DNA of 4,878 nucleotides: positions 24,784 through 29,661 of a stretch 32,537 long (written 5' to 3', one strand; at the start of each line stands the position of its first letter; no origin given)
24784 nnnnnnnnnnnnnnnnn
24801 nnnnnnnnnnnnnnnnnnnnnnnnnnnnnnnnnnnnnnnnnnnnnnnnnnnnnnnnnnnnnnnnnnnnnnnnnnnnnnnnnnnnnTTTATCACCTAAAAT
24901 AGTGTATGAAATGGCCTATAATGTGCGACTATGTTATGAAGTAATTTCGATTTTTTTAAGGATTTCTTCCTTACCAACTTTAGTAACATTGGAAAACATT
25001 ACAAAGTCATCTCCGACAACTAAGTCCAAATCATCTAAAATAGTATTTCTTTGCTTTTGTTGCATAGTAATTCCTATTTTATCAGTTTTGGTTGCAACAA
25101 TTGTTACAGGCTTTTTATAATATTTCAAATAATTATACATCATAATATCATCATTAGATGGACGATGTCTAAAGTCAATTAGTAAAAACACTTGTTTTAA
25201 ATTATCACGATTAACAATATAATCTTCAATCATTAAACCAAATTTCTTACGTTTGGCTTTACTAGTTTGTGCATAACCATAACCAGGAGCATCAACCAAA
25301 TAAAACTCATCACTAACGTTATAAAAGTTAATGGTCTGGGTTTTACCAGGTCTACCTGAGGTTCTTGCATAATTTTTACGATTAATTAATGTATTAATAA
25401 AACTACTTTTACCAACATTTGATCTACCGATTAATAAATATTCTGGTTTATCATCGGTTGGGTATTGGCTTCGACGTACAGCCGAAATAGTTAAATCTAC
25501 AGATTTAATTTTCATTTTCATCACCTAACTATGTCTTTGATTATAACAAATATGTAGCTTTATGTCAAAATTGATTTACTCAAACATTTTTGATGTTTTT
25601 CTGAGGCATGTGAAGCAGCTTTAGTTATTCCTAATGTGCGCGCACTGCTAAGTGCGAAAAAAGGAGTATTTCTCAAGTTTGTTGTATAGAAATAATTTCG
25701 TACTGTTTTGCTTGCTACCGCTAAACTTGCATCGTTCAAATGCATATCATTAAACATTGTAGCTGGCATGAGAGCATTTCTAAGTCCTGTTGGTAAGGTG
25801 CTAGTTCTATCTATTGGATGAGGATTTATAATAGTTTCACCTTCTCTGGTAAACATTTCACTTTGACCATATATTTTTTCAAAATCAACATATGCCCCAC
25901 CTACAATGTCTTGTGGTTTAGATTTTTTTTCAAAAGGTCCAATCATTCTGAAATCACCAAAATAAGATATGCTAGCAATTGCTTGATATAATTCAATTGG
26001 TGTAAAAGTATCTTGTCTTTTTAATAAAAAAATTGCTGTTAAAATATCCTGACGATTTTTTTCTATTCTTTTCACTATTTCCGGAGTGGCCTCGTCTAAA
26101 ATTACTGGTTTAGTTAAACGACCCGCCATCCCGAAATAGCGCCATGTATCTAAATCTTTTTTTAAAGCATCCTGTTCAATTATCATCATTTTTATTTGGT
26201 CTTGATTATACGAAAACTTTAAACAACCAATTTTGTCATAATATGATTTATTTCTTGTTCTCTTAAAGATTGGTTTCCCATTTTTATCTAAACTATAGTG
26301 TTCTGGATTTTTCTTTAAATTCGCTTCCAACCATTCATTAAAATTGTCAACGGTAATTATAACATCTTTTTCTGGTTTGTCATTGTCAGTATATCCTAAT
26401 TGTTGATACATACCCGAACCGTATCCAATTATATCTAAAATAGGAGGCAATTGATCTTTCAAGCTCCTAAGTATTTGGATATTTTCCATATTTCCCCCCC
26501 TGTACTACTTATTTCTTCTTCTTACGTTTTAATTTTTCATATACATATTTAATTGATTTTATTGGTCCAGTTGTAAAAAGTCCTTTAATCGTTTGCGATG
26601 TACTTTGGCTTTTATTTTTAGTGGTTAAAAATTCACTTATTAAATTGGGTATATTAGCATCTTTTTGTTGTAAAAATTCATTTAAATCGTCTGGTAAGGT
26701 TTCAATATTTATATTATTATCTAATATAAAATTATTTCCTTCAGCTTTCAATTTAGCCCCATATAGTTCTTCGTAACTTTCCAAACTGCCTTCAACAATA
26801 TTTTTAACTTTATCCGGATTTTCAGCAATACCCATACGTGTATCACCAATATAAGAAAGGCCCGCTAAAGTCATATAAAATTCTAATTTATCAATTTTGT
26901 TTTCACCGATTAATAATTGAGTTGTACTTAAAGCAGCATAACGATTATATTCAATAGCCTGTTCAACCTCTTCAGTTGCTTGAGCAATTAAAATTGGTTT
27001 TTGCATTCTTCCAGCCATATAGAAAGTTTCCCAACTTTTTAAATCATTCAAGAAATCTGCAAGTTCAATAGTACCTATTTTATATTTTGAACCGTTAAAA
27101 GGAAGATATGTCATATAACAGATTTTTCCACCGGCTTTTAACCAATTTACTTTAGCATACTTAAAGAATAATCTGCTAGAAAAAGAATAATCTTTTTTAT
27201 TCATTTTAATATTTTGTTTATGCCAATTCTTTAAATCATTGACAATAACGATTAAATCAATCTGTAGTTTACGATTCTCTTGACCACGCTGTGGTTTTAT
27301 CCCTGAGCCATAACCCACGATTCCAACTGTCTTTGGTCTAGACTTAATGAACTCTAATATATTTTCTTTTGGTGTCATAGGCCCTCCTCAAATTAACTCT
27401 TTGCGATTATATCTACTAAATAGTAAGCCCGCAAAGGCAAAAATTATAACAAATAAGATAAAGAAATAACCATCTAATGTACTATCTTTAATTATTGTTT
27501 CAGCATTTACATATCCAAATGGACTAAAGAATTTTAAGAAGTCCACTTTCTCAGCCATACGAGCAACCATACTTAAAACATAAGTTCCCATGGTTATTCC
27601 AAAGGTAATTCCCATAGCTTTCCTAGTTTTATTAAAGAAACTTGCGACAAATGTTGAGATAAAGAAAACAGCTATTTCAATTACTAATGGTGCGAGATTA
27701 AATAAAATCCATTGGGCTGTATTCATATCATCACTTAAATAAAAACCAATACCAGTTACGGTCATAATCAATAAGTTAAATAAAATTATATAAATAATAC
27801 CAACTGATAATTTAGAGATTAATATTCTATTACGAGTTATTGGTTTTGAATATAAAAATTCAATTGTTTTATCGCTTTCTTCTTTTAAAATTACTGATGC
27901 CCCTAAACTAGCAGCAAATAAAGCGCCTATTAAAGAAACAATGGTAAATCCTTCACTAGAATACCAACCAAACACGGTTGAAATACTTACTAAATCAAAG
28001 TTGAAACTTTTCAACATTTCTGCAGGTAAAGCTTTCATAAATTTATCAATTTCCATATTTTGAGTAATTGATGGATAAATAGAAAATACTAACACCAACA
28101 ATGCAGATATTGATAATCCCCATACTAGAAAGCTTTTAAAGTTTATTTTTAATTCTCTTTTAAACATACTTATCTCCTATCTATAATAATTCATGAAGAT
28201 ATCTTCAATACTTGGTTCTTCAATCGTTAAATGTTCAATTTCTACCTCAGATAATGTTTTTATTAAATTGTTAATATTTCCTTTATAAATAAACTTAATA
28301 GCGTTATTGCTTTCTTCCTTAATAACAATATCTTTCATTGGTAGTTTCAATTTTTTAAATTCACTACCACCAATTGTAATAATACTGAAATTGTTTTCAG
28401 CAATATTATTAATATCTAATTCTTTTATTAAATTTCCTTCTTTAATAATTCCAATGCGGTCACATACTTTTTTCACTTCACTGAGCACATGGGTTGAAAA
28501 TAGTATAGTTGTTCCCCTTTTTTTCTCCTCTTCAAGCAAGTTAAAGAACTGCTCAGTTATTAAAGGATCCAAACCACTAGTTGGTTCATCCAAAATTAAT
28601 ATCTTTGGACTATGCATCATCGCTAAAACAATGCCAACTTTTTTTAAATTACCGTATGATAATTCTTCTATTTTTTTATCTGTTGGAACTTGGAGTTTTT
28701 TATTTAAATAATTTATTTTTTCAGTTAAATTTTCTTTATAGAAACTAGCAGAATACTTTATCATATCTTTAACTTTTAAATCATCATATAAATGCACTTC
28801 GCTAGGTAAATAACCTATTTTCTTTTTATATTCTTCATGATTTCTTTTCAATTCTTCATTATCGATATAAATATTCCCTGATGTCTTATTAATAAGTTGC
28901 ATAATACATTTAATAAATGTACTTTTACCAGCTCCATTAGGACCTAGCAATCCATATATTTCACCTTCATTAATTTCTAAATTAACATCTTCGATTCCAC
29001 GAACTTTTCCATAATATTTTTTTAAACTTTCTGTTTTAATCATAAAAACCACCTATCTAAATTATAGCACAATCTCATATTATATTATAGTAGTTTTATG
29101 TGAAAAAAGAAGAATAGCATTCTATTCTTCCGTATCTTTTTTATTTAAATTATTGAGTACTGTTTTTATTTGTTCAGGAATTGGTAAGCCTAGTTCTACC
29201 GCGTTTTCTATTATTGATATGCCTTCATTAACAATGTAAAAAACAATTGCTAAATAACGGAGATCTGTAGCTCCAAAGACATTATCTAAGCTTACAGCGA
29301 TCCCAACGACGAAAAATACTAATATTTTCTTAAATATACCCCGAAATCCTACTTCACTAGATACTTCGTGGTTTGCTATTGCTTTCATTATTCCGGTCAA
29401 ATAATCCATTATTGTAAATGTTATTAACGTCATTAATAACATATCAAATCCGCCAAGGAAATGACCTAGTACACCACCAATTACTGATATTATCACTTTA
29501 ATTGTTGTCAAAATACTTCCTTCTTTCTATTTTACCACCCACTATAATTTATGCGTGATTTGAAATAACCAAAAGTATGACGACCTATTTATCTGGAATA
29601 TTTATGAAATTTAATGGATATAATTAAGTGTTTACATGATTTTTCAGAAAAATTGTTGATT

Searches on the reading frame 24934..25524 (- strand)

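Call 12: search_protein_families(library=pfam, proteins=[window:24934-25524:-], max_evalue=0.01)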
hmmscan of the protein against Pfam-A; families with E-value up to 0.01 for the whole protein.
window:24934-25524:- (196 aa): 6 families
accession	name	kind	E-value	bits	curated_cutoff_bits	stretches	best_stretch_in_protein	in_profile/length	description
PF01926.29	MMR_HSR1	-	4.6e-20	72.3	21.9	1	30-146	3-113/113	50S ribosome-binding GTPase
PF03193.22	RsgA_GTPase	-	1.4e-06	28.7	30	1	29-82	109-168/174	RsgA GTPase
PF02421.24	FeoB_N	-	1.6e-05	25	27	1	30-191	4-155/156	Ferrous iron transport protein B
PF04548.22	AIG1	-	0.00053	19.8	27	1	30-134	4-108/212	AIG1 family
PF00350.29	Dynamin_N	-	0.00083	19.9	27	0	31-52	3-24/168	Dynamin family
PF00735.24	Septin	-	0.0074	16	26.2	0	30-58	8-36/280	Septin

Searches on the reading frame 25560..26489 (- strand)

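Call 12: search_protein_families(library=pfam, proteins=[window:25560-26489:-], max_evalue=0.01)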
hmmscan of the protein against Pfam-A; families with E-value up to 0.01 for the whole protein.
window:25560-26489:- (309 aa): 1 family
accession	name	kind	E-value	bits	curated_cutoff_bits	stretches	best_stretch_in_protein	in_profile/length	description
PF09139.17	Tam41_Mmp37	-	2.6e-40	139.2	24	1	14-209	8-205/322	Phosphatidate cytidylyltransferase, mitochondrial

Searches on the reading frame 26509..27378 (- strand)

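Call 12: search_protein_families(library=pfam, proteins=[window:26509-27378:-], max_evalue=0.01)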
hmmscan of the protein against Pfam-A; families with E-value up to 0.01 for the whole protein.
window:26509-27378:- (289 aa): 1 family
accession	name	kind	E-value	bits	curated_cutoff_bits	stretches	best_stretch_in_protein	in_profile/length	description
PF09139.17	Tam41_Mmp37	-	4e-65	220.7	24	2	19-218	14-215/322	Phosphatidate cytidylyltransferase, mitochondrial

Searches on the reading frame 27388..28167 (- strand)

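Call 12: search_protein_families(library=pfam, proteins=[window:27388-28167:-], max_evalue=0.01)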
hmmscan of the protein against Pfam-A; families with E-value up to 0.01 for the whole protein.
window:27388-28167:- (259 aa): 3 families
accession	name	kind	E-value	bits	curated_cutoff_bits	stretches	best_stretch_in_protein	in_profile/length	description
PF12679.13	ABC2_membrane_2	-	4e-24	85.8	27.2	1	1-258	3-283/283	ABC-2 family transporter protein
PF13346.12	ABC2_membrane_5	-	4.7e-07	30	25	1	53-215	14-167/205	ABC-2 family transporter protein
PF12730.13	ABC2_membrane_4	-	4.6e-06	27.2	27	1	67-191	45-175/179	ABC-2 family transporter protein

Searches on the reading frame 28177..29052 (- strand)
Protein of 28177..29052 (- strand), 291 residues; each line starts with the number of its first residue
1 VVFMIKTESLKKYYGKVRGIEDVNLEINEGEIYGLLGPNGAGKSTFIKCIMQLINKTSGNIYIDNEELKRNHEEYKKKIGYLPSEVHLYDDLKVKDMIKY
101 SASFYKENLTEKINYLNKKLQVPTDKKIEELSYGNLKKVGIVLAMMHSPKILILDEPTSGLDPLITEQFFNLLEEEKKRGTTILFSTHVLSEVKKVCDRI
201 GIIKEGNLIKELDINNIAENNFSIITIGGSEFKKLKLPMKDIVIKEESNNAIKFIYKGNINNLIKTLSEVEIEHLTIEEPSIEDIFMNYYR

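Call 12: search_protein_families(library=pfam, proteins=[window:28177-29052:-], max_evalue=0.01)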
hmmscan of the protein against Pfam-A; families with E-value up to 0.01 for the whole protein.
window:28177-29052:- (291 aa): 9 families
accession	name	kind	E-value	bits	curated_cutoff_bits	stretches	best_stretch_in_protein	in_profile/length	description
PF00005.33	ABC_tran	-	1.6e-32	113.4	25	1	21-159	2-137/137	ABC transporter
PF13304.12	AAA_21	-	5.1e-17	63.3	27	2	128-188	235-298/304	AAA domain, putative AbiEii toxin, Type IV TA system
PF13732.12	DrrA1-3_C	-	1.5e-05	26.1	27.4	1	221-289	14-80/81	ATP-binding protein DrrA1-3-like, C-terminal domain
PF02463.25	SMC_N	-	0.00055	19.9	40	0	31-52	25-46/220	RecF/RecN/SMC N terminal domain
PF13555.12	AAA_29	-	0.0014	18.8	27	1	24-54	16-46/61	P-loop containing region of AAA domain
PF00910.28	RNA_helicase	-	0.0024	18.8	21.5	1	35-117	3-76/105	RNA helicase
PF01637.24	ATPase_2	-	0.0038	17.5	33.2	1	26-122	16-84/225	ATPase domain predominantly from Archaea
PF13476.12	AAA_23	-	0.0049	18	27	0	17-213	7-164/201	AAA domain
PF13173.12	AAA_14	-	0.0051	17.3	27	0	31-74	3-46/129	AAA domain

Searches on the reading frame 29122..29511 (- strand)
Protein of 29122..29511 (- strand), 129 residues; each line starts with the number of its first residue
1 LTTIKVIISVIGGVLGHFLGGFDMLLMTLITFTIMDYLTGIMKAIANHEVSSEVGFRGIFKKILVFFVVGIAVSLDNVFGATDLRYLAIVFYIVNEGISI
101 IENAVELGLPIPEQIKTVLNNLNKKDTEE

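Call 12: search_protein_families(library=pfam, proteins=[window:29122-29511:-], max_evalue=0.01)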
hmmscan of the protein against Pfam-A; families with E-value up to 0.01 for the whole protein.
window:29122-29511:- (129 aa): 1 family
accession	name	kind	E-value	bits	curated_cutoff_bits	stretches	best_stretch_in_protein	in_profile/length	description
PF05105.17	Phage_holin_4_1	-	1.2e-39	135.4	22.2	1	14-123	2-115/116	Bacteriophage holin family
